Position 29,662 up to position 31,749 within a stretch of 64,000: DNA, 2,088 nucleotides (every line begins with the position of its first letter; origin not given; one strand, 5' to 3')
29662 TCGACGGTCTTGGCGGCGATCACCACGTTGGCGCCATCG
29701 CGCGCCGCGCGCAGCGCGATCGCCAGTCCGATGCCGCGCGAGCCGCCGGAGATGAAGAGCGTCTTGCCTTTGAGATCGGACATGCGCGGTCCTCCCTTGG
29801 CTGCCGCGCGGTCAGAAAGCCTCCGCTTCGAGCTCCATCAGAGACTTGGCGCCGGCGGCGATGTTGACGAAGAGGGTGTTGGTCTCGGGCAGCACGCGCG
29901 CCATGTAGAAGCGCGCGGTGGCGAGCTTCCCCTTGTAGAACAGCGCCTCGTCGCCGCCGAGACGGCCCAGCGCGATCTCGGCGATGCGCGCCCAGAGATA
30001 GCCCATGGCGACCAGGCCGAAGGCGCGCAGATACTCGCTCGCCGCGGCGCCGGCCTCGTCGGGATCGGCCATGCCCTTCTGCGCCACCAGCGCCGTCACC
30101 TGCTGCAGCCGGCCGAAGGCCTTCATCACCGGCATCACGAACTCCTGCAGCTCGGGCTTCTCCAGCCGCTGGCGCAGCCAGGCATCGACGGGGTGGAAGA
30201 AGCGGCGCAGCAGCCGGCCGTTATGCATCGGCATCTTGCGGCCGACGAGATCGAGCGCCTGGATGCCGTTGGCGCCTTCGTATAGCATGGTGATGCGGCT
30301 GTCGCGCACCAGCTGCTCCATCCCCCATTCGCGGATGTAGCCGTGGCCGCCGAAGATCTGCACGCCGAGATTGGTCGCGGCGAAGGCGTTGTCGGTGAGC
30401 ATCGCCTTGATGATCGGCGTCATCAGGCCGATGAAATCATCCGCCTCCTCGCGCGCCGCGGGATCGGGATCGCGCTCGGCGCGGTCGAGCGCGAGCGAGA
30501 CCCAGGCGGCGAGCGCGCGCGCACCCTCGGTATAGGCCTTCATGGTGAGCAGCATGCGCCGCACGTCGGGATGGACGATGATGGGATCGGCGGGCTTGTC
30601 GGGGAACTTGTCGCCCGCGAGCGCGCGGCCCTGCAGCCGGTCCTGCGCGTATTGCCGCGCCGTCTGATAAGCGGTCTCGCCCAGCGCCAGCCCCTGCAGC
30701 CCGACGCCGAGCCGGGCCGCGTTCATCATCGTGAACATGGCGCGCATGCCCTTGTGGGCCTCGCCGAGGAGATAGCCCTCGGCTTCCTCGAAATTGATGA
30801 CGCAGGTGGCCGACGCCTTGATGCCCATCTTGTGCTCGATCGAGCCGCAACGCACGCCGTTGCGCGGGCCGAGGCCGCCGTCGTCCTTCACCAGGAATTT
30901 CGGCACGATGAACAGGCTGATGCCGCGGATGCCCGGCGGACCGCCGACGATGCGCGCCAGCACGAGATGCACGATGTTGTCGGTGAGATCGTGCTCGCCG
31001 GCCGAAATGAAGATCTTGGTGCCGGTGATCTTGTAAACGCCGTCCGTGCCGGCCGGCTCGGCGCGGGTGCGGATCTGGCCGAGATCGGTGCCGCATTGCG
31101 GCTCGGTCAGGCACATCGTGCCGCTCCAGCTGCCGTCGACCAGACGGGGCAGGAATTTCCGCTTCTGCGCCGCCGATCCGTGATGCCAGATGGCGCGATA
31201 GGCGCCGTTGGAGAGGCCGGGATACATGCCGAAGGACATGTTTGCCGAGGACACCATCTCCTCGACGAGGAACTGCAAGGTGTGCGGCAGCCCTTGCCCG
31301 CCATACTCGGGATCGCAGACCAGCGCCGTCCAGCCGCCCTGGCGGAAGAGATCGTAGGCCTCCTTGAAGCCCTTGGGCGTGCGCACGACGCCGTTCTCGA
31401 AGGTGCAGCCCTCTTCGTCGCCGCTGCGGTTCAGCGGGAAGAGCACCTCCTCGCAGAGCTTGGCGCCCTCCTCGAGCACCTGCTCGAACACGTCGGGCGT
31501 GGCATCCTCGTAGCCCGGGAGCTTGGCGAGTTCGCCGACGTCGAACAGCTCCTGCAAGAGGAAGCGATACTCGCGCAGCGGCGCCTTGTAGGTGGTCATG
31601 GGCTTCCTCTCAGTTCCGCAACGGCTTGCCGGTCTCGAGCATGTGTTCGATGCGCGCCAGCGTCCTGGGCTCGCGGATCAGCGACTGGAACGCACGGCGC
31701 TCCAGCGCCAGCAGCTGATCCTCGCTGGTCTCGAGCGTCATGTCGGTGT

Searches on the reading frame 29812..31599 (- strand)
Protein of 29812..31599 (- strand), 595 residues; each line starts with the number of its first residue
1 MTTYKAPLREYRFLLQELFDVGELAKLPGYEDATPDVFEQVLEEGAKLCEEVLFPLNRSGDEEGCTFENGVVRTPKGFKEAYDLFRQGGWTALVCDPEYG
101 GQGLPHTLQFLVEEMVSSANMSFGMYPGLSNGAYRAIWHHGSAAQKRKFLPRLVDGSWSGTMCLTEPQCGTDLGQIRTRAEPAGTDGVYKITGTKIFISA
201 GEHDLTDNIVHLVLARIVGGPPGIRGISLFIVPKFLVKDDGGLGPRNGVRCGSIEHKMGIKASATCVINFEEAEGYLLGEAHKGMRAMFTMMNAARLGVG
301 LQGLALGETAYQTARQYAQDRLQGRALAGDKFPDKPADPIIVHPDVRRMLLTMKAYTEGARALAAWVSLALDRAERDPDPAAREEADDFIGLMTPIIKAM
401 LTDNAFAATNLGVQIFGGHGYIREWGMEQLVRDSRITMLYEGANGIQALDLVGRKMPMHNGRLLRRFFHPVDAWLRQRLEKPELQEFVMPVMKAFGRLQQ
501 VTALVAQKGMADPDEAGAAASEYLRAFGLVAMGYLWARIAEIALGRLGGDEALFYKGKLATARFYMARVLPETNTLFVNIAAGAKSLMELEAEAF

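Call 60: search_protein_families(library=pfam, proteins=[window:29812-31599:-], max_evalue=0.00001)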
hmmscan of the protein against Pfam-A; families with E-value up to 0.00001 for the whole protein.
window:29812-31599:- (595 aa): 5 families
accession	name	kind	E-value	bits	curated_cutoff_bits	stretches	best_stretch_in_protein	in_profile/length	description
PF12806.12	Acyl-CoA_dh_C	-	1.3e-34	119.4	30.3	1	471-590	5-123/124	Acetyl-CoA dehydrogenase C-terminal like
PF00441.29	Acyl-CoA_dh_1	-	2.9e-20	73.4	22.4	1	283-451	2-145/150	Acyl-CoA dehydrogenase, C-terminal domain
PF02771.21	Acyl-CoA_dh_N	-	4.8e-13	49.9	22.9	1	79-156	34-112/113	Acyl-CoA dehydrogenase, N-terminal domain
PF02770.24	Acyl-CoA_dh_M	-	1.2e-12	48.2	33.3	1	162-272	2-96/97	Acyl-CoA dehydrogenase, middle domain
PF22924.1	ACOX_C_alpha1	-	1.6e-06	28.4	27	1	292-446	4-159/169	Acyl-CoA oxidase, C-alpha1 domain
